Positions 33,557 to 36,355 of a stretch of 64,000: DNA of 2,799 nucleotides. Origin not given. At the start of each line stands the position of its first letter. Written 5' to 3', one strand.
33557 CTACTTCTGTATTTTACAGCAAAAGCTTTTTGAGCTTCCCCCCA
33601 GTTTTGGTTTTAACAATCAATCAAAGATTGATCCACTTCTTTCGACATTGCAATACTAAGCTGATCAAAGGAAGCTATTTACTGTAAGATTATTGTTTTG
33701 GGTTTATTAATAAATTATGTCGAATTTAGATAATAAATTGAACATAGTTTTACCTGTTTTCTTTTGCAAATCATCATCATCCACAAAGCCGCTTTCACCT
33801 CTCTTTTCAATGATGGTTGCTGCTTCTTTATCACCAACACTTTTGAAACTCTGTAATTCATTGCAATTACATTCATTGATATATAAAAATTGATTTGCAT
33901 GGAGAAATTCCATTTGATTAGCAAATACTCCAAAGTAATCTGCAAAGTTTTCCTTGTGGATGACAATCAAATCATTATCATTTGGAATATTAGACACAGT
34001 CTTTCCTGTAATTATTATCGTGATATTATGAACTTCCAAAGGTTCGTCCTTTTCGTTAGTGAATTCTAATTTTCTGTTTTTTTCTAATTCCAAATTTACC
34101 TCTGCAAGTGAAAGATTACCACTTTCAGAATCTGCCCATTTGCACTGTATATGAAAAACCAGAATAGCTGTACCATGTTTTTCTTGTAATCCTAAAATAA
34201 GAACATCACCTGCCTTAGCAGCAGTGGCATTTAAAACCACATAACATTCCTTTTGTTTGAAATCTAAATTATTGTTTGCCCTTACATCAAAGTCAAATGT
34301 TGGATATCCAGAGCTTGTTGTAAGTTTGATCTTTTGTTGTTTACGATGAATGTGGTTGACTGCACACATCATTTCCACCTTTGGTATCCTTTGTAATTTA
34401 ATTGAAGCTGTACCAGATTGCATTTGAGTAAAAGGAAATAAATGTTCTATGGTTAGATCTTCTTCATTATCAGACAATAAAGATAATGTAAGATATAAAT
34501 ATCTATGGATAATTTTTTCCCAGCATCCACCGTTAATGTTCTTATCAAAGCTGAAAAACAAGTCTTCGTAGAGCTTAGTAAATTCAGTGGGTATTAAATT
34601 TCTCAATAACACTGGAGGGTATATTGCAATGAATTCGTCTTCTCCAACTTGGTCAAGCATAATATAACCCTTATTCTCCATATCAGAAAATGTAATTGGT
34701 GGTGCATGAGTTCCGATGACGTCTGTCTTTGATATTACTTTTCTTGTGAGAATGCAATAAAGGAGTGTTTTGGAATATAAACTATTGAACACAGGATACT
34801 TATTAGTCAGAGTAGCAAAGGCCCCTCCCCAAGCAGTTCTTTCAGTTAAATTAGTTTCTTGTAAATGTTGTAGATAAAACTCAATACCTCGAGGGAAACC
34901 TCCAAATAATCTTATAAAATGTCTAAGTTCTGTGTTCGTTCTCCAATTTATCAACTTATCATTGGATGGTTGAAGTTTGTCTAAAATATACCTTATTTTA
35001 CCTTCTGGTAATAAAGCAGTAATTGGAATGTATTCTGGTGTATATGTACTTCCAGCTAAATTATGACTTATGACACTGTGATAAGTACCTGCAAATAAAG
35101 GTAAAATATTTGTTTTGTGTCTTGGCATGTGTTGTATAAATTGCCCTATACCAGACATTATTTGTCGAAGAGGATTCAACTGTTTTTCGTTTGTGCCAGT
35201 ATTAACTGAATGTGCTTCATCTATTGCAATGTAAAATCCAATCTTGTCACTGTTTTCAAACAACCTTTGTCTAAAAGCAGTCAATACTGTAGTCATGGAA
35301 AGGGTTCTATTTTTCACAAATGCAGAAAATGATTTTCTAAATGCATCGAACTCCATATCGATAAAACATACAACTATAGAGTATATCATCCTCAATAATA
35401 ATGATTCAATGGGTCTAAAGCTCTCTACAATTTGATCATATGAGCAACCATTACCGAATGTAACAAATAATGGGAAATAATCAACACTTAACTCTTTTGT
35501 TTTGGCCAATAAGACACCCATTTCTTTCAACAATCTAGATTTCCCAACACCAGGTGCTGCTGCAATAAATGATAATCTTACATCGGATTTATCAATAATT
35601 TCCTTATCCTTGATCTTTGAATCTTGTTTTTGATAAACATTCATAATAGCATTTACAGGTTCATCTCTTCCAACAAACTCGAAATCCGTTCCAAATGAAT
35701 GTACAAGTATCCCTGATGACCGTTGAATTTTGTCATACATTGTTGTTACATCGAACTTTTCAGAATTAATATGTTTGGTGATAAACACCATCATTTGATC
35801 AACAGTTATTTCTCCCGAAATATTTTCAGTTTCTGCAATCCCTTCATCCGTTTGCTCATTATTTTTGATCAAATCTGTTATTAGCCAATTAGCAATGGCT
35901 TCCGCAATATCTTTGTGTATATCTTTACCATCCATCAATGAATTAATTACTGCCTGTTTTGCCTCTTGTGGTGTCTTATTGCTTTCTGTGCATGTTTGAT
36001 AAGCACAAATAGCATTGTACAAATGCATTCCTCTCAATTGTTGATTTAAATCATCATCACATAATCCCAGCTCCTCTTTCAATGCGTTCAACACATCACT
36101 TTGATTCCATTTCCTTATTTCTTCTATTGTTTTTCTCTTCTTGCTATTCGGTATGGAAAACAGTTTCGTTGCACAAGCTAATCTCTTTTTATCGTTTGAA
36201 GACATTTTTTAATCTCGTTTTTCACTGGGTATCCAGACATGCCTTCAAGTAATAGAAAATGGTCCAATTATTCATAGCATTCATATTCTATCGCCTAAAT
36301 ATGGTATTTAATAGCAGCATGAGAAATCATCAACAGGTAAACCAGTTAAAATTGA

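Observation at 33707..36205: P-loop NTPase fused to a ComEA-like tandem HhH DNA-binding domain, adjacent to MLH1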

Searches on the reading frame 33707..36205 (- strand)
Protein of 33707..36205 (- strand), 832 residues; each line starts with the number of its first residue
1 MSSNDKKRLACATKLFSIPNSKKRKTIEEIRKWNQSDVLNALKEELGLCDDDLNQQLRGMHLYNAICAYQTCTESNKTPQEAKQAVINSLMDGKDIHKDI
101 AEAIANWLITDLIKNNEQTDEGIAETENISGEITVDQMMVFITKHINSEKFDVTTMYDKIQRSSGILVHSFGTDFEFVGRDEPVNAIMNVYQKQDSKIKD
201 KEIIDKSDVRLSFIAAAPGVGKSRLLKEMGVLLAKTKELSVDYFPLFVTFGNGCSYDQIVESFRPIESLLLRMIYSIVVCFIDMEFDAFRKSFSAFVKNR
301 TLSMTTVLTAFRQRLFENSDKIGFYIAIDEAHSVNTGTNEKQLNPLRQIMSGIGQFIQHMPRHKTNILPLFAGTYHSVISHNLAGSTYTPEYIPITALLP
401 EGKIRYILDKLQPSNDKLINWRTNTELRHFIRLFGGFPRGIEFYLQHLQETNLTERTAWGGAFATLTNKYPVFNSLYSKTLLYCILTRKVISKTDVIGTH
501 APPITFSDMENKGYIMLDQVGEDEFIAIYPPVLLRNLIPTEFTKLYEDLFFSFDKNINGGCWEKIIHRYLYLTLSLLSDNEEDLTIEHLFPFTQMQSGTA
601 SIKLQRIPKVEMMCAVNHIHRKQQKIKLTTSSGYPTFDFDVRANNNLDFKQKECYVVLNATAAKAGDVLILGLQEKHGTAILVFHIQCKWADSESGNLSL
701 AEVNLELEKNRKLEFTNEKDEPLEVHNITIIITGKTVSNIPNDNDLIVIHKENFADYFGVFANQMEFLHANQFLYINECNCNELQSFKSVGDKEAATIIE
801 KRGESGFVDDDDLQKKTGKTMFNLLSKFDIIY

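Call 3: search_protein_families(library=pfam, proteins=[window:33707-36205:-], max_evalue=10)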
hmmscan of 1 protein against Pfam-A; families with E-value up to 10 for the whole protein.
window:33707-36205:- (832 aa): 4 families
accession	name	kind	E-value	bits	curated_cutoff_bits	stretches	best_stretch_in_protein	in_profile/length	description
PF13401.12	AAA_22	-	0.0028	18.4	27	1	211-351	7-109/130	AAA domain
PF12836.13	HHH_3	-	0.036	14.6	27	1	776-817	8-50/65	Helix-hairpin-helix motif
PF16896.10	PGDH_C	-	0.17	12.4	25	1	81-133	17-69/155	Phosphogluconate dehydrogenase (decarboxylating) C-term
PF13191.12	AAA_16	-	0.29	12.1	32.6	1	209-333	24-143/167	AAA ATPase domain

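Call 4: search_solved_structures(query=window:33707-36205:-, max_evalue=10, show_alignments=2)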
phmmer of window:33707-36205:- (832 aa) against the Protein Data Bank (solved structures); distinct sequences matched with E-value up to 10: 2.
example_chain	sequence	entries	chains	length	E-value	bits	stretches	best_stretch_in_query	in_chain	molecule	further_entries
9hvf_A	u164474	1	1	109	0.15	13.5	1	27-78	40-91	Protein phosphatase 1 regulatory subunit 15B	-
5n5e_e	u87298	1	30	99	1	10.8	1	476-545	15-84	PFC_05175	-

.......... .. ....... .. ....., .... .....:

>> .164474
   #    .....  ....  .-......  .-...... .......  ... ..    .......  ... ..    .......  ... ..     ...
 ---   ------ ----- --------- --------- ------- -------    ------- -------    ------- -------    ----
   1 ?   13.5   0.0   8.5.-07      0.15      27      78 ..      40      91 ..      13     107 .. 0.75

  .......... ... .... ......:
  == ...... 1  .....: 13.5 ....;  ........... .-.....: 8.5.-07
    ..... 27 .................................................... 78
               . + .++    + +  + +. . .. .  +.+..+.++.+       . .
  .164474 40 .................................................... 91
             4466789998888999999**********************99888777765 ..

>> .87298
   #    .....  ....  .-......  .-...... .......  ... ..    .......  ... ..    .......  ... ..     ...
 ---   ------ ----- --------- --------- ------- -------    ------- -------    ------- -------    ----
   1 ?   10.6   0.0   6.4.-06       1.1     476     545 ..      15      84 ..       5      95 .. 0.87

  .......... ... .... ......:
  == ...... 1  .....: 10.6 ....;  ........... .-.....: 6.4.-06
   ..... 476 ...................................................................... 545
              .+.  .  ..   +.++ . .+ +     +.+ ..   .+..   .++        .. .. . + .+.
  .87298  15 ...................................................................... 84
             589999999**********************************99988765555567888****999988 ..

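Call 5: find_homologous_proteins(query=window:33707-36205:-, max_evalue=0.001)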
Query window:33707-36205:- (832 aa): 7 proteins with E <= 0.001 among 8000 candidates.
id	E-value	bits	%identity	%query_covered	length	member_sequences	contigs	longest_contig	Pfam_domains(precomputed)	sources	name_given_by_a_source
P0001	0.0e+0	1901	100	100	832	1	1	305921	-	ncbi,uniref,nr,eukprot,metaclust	ncbi:predicted protein [Naegleria gruberi]|uniref:Predicted protein n=1 Tax=Naegleria gruberi TaxID=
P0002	0.0e+0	1029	62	93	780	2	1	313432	-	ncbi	ncbi:hypothetical protein ABK040_015457 [Willaertia magna]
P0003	1.3e-135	472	38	81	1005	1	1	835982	-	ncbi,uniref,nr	ncbi:hypothetical protein C9374_009775 [Naegleria lovaniensis]|uniref:Uncharacterized protein n=1 Ta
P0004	2.7e-128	448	39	81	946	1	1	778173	-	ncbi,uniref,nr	ncbi:hypothetical protein C9374_013474 [Naegleria lovaniensis]|uniref:Uncharacterized protein n=1 Ta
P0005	8.9e-128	446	38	82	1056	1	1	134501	-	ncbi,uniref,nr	ncbi:hypothetical protein C9374_012284 [Naegleria lovaniensis]|uniref:Uncharacterized protein n=1 Ta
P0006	1.2e-118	416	38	75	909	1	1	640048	-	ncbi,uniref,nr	ncbi:hypothetical protein FDP41_006891 [Naegleria fowleri]|uniref:Uncharacterized protein n=1 Tax=Na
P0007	2.6e-114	401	38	70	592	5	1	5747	-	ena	-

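Call 12: search_protein_families(library=ncbifam, proteins=[window:33707-36205:-], max_evalue=10)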
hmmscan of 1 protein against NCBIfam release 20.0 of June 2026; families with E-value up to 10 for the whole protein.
window:33707-36205:- (832 aa): 2 families
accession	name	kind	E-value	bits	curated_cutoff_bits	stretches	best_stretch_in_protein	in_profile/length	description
TIGR01259.1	comE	subfamily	0.0011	18.9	152.35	1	770-818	56-105/120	comEA protein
TIGR00426.1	TIGR00426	subfamily_domain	0.067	13.3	53.1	1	774-815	8-51/69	competence protein ComEA helix-hairpin-helix repeat region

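Call 13: search_protein_families(library=padloc, proteins=[window:33707-36205:-], max_evalue=10)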
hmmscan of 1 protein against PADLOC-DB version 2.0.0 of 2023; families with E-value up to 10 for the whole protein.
window:33707-36205:- (832 aa): 0 families

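Call 14: search_protein_families(library=pfam, alignment_id=A1, max_evalue=1)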
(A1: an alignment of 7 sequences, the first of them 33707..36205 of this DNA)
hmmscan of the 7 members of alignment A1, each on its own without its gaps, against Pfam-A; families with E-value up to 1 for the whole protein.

A. member 1, window:33707-36205:- (832 aa): 4 families
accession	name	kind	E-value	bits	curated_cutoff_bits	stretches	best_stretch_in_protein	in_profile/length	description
PF13401.12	AAA_22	-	0.0028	18.4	27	1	211-351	7-109/130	AAA domain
PF12836.13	HHH_3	-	0.036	14.6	27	1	776-817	8-50/65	Helix-hairpin-helix motif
PF16896.10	PGDH_C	-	0.17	12.4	25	1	81-133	17-69/155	Phosphogluconate dehydrogenase (decarboxylating) C-term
PF13191.12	AAA_16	-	0.29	12.1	32.6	0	209-333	24-143/167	AAA ATPase domain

B. families by the number of members that match (of 7 scanned): 11 families
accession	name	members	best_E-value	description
PF12836.13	HHH_3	3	0.00096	Helix-hairpin-helix motif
PF13401.12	AAA_22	3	0.0028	AAA domain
PF05729.18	NACHT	2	0.044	NACHT domain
PF13191.12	AAA_16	2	0.22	AAA ATPase domain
PF14571.11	Di19_C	2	0.26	Stress-induced protein Di19, C-terminal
PF21220.3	RecQ-1-like_HTH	1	0.009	RecQ-1-like, helix-turn-helix domain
PF14579.12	HHH_6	1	0.013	Helix-hairpin-helix motif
PF03124.20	EXS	1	0.04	EXS family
PF07055.18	Eno-Rase_FAD_bd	1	0.095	Enoyl reductase FAD binding domain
PF04919.18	DUF655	1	0.1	Protein of unknown function (DUF655)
PF16896.10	PGDH_C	1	0.17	Phosphogluconate dehydrogenase (decarboxylating) C-term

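Call 22: search_protein_families(library=pfam, proteins=[P0003], max_evalue=10)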
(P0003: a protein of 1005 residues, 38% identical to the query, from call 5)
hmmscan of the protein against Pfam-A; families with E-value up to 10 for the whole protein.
P0003 (1005 aa): 1 family
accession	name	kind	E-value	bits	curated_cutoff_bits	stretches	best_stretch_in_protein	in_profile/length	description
PF12836.13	HHH_3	-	0.023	15.2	27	1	938-980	6-49/65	Helix-hairpin-helix motif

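Call 23: predict_structure(alignment_id=A1)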
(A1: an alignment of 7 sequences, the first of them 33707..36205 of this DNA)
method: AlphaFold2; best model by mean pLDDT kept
length: 832 residues; sequences in the alignment: 7
mean_pLDDT: 65.8   pTM: 0.56
mean pLDDT of the five models: 65.8, 55.3, 52.3, 49.4, 45.4
residues with pLDDT >= 90: 0; 70-90: 389; 50-70: 288; < 50: 155
segments of 3 or more residues with pLDDT < 50: 1-11, 20-22, 116-130, 163-178, 251-259, 332-342, 375-385, 396-398, 400-402, 554-560, 633-638, 640-651, 661-665, 691-695, 757-774, 786-788, 820-832
pLDDT, mean of each block of 10 residues (from residue 1): 39 52 60 76 67 66 78 68 80 72 78 53 30 83 67 58 45 44 76 77 69 65 71 67 72 45 72 77 72 78 83 68 77 42 64 78 69 55 54 55 59 67 66 65 76 75 76 68 83 75 67 64 72 77 80 47 75 85 82 78 85 71 58 44 39 71 59 79 77 56 77 65 78 69 78 51 36 51 51 67 64 63 34 22
secondary structure, 60 per line:
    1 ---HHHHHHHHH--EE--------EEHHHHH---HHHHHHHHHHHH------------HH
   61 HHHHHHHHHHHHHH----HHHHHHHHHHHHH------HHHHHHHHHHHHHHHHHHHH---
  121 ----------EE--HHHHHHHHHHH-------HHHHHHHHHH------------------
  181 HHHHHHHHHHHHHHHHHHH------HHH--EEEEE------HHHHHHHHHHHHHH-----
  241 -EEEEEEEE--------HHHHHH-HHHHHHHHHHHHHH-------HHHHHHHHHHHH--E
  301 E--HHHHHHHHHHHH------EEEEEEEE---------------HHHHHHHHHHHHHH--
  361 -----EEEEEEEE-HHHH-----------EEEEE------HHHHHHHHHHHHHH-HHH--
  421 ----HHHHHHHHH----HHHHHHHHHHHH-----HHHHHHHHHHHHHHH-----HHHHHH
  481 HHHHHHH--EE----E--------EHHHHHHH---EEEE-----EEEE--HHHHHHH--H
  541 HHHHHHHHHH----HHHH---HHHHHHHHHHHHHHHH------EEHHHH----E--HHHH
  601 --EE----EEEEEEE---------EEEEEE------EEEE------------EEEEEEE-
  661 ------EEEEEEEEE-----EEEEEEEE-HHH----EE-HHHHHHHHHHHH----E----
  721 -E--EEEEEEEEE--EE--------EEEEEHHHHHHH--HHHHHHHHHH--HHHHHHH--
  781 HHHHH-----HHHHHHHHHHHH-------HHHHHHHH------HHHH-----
elements in order (helices of 4 or more, strands of 3 or more residues): H4-12 H27-31 H35-46 H59-74 H79-91 H98-117 H135-145 H153-162 H181-199 E211-215 H222-235 E242-249 H258-263 H265-278 H286-297 H304-315 E322-329 H345-358 E366-373 H375-378 E390-394 H401-414 H425-433 H438-449 H455-469 H475-487 H506-512 E516-519 E525-528 H531-537 H540-550 H555-558 H562-577 H586-589 H597-600 E609-615 E625-630 E637-640 E653-659 E667-675 E681-688 H700-711 E725-733 E746-750 H751-757 H760-769 H772-778 H781-785 H791-802 H810-817 H824-827

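Call 28: search_protein_representatives(alignment_id=A1)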
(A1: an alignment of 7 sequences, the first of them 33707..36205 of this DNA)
Query: 7 sequences, 894 profile positions. Proteins with E-value up to 0.001 (for the whole library): 383; up to 1e-10: 141; up to 1e-30: 16. The best 150 are listed.
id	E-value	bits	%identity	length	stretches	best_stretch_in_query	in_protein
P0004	0.0e+00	1473.2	-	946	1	5-894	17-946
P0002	0.0e+00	1155.4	-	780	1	65-837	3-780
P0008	0.0e+00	1126.9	-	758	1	74-819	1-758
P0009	1.9e-192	658.3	-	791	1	135-894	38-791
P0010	3.6e-191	654.0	-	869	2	220-879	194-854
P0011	3.0e-161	555.0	-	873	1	185-887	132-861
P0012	1.7e-96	340.8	-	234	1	668-894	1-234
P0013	6.9e-60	219.6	-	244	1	595-835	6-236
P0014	8.5e-58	212.7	-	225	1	489-704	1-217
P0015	7.2e-51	189.8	-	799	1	57-446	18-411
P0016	1.1e-50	189.2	-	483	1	21-203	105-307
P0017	2.8e-48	181.2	-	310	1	594-887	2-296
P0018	1.2e-43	165.9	-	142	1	235-357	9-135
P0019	3.7e-42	161.0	-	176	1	231-389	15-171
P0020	2.1e-39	151.9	-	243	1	182-401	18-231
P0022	3.3e-30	121.4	-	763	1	233-829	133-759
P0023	3.0e-29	118.3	-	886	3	275-624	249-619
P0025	7.2e-29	117.0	-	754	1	232-822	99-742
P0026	9.0e-29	116.7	-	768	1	237-876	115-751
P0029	4.4e-28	114.4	-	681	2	233-605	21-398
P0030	9.8e-28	113.3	-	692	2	247-523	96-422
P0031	5.0e-27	110.9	-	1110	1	16-210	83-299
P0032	3.5e-26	108.1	-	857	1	240-878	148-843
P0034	2.2e-24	102.2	-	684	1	221-829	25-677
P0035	2.9e-24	101.8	-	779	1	280-878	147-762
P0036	7.0e-24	100.5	-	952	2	9-168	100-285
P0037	1.0e-23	100.0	-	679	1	242-651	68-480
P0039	1.4e-23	99.5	-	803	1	273-879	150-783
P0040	3.3e-23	98.3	-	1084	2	16-162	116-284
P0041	3.5e-23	98.2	-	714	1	222-890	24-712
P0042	5.7e-23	97.5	-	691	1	276-878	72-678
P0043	7.5e-23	97.1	-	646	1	278-611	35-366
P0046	4.9e-22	94.4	-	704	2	241-705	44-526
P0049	4.4e-21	91.2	-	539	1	10-479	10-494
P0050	5.2e-21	91.0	-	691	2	237-687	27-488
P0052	1.6e-20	89.4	-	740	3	408-612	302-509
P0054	2.5e-20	88.7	-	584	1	233-697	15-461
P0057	7.9e-20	87.1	-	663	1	257-848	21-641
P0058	8.8e-20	86.9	-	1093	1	291-829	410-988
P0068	1.1e-17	79.9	-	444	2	5-70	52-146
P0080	2.3e-16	75.6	-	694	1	279-886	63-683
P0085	6.4e-16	74.2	-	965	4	423-761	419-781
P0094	1.3e-14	69.9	-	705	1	235-652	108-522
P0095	2.8e-14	68.8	-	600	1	241-608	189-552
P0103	1.2e-13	66.7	-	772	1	28-143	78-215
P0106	2.1e-13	65.8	-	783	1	283-879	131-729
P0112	3.6e-13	65.1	-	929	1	234-879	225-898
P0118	1.9e-12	62.7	-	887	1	21-197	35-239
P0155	2.5e-10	55.6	-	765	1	13-107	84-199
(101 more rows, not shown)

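Call 29: search_protein_families(library=pfam, proteins=[P0022, P0025, P0026, P0032, P0034, P0035, P0039, P0041, P0058, P0112], max_evalue=0.01)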
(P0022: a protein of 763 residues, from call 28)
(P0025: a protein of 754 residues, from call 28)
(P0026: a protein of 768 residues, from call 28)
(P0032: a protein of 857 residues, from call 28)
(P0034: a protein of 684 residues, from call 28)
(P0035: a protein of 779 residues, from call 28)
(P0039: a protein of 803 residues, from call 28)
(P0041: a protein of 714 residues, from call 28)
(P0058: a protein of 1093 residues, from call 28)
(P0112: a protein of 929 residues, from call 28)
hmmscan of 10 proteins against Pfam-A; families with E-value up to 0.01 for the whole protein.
P0022 (763 aa): 0 families

P0025 (754 aa): 3 families
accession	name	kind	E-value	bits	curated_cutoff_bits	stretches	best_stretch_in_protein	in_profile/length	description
PF00536.37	SAM_1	-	1.5e-05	25.7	23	1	3-45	22-64/64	SAM domain (Sterile alpha motif)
PF07647.24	SAM_2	-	0.00013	22.5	20.5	1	2-45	22-66/66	SAM domain (Sterile alpha motif)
PF18017.8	SAM_4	-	0.0014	19.1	23.6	1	4-38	31-65/84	SAM domain (Sterile alpha motif)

P0026 (768 aa): 0 families

P0032 (857 aa): 5 families
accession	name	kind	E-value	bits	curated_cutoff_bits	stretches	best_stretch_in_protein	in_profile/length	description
PF20147.5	Crinkler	-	4.2e-15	56.8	24.6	1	9-110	3-106/106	Crinkler effector protein N-terminal domain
PF12836.13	HHH_3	-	1e-06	29.1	27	1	803-856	8-61/65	Helix-hairpin-helix motif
PF04919.18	DUF655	-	0.00015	22.2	22.2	1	809-845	116-152/181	Protein of unknown function (DUF655)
PF14579.12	HHH_6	-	0.00053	20.6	25.6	1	812-854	28-73/90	Helix-hairpin-helix motif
PF03934.19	T2SSK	-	0.009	16.8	24.2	0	815-843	16-44/63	Type II secretion system (T2SS), protein K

P0034 (684 aa): 0 families

P0035 (779 aa): 3 families
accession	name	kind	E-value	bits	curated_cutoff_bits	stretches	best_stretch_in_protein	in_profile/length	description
PF12836.13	HHH_3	-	0.0021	18.6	27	0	720-759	6-46/65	Helix-hairpin-helix motif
PF13401.12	AAA_22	-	0.0039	17.9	27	0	151-326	6-125/130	AAA domain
PF00633.29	HHH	-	0.0073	16.6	24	0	724-746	7-29/30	Helix-hairpin-helix motif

P0039 (803 aa): 0 families

P0041 (714 aa): 1 family
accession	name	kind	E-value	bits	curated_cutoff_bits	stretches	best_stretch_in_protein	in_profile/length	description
PF01637.24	ATPase_2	-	0.00041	20.6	33.2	1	86-303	21-223/225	ATPase domain predominantly from Archaea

P0058 (1093 aa): 1 family
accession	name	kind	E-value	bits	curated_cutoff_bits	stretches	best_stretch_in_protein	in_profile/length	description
PF14915.12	CCDC144C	-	0.0051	15.9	35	1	2-85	259-344/534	CCDC144C protein coiled-coil region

P0112 (929 aa): 2 families
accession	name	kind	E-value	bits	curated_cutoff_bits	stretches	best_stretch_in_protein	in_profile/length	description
PF20147.5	Crinkler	-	2.6e-12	47.8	24.6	1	80-193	3-105/106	Crinkler effector protein N-terminal domain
PF13245.12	AAA_19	-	0.0051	17.4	25.1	0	279-320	11-42/134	AAA domain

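Call 30: list_cluster_members(proteins=[P0022, P0025, P0026, P0032, P0034, P0035, P0039, P0041, P0058, P0112])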
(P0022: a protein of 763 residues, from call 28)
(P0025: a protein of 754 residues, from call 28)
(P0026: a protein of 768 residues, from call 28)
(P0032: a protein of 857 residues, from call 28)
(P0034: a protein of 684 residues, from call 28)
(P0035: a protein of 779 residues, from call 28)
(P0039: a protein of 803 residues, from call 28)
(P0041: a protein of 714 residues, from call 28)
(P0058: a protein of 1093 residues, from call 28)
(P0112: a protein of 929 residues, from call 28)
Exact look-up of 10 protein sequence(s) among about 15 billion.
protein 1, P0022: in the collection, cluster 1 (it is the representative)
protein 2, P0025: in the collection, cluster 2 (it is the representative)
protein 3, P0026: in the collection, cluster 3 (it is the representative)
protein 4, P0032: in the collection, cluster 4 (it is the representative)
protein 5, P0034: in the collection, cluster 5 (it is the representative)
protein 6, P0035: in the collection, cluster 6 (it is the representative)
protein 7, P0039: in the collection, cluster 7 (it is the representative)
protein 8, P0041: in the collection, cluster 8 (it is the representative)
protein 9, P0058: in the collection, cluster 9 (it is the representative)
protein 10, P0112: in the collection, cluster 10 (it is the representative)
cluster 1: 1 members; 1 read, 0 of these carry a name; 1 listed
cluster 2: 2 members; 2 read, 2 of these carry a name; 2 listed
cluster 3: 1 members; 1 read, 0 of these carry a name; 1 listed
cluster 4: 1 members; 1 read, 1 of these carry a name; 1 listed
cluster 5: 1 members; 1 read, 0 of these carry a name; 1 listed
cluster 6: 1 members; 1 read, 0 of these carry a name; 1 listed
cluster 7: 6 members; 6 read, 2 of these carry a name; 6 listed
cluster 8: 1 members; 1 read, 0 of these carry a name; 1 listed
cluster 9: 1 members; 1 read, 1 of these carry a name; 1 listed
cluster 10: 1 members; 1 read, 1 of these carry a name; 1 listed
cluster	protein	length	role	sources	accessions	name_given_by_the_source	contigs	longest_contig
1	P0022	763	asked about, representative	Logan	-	-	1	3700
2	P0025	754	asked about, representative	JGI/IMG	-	hypothetical protein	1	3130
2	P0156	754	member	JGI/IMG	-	hypothetical protein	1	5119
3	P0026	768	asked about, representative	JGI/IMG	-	-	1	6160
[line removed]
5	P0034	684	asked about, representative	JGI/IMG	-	-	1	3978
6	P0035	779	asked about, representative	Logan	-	-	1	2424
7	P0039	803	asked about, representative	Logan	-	-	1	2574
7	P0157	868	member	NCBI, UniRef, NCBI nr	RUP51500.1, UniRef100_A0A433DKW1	hypothetical protein BC936DRAFT_147799 [Jimgerdemannia flammicorona] | SAM domain-containing protein n=1 Tax=Jimgerdemannia flammicorona TaxID=994334 ...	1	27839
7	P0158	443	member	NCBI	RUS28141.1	hypothetical protein BC938DRAFT_482264, partial [Jimgerdemannia flammicorona]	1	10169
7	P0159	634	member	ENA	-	-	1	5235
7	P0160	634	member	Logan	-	-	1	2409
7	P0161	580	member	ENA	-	-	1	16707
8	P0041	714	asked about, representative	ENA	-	-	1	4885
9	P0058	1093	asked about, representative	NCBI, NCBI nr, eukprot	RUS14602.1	hypothetical protein BC937DRAFT_93572 [Endogone sp. FLAS-F59071] | RUS14602.1 hypothetical protein BC937DRAFT_93572 [Endogone sp. FLAS-F59071]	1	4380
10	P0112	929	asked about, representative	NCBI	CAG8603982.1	8883_t:CDS:10, partial [Paraglomus occultum]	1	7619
